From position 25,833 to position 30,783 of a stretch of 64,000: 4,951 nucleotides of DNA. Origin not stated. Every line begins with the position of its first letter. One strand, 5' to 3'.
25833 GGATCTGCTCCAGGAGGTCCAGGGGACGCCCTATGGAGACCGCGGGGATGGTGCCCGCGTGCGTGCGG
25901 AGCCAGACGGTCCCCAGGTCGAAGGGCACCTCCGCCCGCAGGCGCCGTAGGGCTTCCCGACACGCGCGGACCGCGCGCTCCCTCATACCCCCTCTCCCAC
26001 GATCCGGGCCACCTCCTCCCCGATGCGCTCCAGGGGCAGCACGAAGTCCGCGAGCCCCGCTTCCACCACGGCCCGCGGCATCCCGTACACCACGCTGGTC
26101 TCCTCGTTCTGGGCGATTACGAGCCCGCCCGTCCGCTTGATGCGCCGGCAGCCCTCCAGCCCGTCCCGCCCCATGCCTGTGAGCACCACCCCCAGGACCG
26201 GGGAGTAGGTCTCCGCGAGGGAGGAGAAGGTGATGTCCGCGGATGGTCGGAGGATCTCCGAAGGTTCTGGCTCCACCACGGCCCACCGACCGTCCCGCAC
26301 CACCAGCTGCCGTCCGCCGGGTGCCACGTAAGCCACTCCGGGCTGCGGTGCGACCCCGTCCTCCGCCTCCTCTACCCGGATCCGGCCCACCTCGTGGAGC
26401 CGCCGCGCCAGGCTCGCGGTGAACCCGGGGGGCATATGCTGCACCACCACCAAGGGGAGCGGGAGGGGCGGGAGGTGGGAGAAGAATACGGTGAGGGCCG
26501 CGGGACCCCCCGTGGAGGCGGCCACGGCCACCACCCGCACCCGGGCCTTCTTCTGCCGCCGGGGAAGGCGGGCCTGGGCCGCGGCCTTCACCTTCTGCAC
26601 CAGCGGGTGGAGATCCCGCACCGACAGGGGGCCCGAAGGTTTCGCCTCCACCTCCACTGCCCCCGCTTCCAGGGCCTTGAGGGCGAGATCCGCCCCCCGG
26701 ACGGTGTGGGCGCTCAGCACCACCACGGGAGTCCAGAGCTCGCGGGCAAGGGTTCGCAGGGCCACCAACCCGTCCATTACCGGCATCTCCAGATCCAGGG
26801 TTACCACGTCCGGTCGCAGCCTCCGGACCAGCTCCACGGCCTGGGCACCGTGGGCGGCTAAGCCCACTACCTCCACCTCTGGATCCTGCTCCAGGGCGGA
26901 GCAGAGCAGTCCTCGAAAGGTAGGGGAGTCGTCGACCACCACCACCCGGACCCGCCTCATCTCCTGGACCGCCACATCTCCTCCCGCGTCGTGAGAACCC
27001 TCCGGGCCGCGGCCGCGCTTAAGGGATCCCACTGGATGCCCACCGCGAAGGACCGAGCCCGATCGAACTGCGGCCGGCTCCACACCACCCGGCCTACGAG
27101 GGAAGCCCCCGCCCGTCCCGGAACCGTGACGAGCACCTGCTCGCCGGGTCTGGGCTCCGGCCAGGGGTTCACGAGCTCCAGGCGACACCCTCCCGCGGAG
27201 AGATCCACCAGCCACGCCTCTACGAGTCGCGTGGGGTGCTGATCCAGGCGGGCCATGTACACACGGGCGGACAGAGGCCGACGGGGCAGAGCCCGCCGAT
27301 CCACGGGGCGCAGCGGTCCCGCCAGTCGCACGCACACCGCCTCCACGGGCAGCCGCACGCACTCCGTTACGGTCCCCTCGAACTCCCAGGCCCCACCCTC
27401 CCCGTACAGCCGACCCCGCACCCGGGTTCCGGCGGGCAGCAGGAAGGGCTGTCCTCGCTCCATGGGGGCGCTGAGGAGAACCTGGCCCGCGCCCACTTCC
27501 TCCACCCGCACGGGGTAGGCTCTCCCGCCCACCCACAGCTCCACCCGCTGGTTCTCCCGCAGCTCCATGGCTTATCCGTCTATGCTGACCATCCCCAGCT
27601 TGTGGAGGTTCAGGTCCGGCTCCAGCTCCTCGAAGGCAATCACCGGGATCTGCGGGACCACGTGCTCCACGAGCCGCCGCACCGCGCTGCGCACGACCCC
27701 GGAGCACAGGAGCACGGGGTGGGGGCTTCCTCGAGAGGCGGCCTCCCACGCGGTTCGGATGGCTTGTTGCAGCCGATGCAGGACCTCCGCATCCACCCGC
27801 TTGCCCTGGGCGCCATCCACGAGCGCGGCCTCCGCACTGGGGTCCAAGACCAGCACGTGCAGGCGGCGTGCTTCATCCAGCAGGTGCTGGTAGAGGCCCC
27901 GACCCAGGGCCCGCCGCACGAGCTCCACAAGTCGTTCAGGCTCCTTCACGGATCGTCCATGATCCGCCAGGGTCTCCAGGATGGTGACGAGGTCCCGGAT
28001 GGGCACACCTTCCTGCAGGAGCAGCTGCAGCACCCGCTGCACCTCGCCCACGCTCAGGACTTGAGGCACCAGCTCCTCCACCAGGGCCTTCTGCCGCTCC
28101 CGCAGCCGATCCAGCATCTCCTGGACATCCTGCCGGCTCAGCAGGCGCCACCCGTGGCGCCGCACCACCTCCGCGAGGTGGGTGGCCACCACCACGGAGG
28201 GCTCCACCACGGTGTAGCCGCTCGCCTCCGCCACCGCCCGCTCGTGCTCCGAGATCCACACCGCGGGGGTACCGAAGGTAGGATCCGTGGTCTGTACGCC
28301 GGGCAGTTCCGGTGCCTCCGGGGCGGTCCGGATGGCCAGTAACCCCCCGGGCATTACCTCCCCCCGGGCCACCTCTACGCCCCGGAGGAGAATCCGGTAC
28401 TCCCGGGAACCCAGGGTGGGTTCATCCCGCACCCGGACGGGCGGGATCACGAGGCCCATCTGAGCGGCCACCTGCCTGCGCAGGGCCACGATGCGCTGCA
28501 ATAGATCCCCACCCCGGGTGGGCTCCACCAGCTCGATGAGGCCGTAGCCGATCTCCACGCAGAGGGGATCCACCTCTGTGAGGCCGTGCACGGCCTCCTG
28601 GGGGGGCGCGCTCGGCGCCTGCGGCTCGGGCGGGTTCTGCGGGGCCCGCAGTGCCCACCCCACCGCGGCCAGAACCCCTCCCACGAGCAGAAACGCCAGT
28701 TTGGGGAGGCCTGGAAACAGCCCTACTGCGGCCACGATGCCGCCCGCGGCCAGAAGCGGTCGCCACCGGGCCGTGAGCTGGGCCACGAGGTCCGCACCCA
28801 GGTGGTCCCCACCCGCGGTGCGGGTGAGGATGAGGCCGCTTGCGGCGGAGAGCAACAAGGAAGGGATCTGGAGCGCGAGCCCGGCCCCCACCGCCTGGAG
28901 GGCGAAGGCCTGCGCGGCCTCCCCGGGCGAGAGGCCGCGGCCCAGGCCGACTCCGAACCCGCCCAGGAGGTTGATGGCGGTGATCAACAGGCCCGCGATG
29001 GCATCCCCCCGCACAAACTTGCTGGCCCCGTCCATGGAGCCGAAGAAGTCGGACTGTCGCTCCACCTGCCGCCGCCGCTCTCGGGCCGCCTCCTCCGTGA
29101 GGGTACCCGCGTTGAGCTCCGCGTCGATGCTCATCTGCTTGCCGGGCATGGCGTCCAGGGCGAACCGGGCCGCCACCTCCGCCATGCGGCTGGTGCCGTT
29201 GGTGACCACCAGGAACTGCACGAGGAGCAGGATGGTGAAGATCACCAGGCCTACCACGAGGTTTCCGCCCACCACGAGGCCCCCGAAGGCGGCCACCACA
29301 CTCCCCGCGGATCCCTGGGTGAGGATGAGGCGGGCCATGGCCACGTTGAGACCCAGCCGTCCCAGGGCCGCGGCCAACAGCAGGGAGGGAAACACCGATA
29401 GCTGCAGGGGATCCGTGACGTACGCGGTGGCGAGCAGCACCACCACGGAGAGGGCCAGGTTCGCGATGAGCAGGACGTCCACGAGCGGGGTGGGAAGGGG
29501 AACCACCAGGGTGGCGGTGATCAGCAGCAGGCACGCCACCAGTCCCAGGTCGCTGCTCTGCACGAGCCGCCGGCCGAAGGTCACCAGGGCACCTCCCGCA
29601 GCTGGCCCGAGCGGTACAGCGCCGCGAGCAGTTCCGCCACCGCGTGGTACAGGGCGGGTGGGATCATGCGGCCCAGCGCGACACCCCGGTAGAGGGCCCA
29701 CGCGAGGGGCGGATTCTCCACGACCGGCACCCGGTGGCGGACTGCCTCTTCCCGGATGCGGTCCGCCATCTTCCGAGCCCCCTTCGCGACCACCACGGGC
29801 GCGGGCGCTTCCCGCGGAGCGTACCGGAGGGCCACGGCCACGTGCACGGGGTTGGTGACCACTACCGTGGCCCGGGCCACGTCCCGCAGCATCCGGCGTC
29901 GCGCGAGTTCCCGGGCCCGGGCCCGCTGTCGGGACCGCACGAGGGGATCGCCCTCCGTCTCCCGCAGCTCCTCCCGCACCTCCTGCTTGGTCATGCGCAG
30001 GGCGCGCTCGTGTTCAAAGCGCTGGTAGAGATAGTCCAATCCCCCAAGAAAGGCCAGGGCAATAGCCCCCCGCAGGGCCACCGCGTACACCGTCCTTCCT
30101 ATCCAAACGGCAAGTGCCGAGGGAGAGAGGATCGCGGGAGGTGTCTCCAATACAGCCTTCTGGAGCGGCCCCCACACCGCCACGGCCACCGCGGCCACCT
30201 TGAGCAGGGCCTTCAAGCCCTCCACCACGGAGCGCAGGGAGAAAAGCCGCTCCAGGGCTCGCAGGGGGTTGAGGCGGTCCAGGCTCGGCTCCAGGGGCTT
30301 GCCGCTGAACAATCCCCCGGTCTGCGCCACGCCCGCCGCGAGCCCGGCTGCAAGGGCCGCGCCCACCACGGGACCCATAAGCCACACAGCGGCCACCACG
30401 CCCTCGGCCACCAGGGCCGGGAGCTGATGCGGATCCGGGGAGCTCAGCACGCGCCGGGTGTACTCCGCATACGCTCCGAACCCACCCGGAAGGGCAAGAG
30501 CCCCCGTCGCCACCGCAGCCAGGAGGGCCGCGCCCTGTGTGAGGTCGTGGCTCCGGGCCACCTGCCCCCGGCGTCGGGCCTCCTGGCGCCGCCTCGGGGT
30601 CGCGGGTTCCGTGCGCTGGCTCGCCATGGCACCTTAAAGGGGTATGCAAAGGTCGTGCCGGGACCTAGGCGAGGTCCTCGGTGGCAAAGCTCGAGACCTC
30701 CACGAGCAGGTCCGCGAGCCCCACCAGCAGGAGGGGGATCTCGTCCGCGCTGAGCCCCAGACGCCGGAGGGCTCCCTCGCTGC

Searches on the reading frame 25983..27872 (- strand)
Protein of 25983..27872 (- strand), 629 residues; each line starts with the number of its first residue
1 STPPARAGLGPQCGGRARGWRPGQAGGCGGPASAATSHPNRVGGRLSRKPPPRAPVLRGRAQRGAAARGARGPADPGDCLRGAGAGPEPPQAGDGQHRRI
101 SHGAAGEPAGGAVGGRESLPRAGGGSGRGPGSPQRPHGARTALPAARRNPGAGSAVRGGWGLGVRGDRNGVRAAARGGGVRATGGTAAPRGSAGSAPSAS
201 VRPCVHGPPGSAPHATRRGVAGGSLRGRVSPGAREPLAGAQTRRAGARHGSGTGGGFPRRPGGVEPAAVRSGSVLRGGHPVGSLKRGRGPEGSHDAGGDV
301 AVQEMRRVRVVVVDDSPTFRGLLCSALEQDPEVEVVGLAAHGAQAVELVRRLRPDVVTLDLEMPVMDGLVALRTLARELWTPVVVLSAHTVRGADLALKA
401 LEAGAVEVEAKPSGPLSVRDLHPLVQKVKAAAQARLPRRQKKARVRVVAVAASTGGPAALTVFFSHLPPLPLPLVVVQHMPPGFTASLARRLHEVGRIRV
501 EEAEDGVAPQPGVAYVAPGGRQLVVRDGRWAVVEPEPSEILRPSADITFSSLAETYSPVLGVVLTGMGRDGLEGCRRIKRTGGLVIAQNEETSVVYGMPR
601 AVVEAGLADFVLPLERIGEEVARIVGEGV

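Call 54: search_protein_families(library=pfam, proteins=[window:25983-27872:-], max_evalue=0.001)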
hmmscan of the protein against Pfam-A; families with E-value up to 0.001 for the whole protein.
window:25983-27872:- (629 aa): 2 families
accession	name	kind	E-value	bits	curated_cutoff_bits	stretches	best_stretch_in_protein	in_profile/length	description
PF01339.22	CheB_methylest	-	1.9e-62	210.5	24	1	448-620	1-173/174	CheB methylesterase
PF00072.30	Response_reg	-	1.3e-20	74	30.2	1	310-415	1-103/111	Response regulator receiver domain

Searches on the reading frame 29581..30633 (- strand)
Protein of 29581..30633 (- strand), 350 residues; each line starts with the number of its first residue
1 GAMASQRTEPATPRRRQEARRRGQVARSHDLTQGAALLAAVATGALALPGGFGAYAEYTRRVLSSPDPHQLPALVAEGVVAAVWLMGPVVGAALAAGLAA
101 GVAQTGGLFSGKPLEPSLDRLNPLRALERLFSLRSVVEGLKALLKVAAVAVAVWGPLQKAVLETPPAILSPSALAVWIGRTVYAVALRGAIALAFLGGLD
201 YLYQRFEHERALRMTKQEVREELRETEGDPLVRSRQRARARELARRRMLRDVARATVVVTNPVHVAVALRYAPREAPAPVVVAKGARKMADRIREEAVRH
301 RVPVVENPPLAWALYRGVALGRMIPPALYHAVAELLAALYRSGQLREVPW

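Call 22: search_protein_families(library=pfam, proteins=[window:29581-30633:-], max_evalue=0.0001)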
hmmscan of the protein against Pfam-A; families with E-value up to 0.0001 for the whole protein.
window:29581-30633:- (350 aa): 1 family
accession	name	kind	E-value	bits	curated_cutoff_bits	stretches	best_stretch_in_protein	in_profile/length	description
PF01312.24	Bac_export_2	-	9.4e-109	364.1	24.4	1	6-338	2-334/335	FlhB HrpN YscU SpaS Family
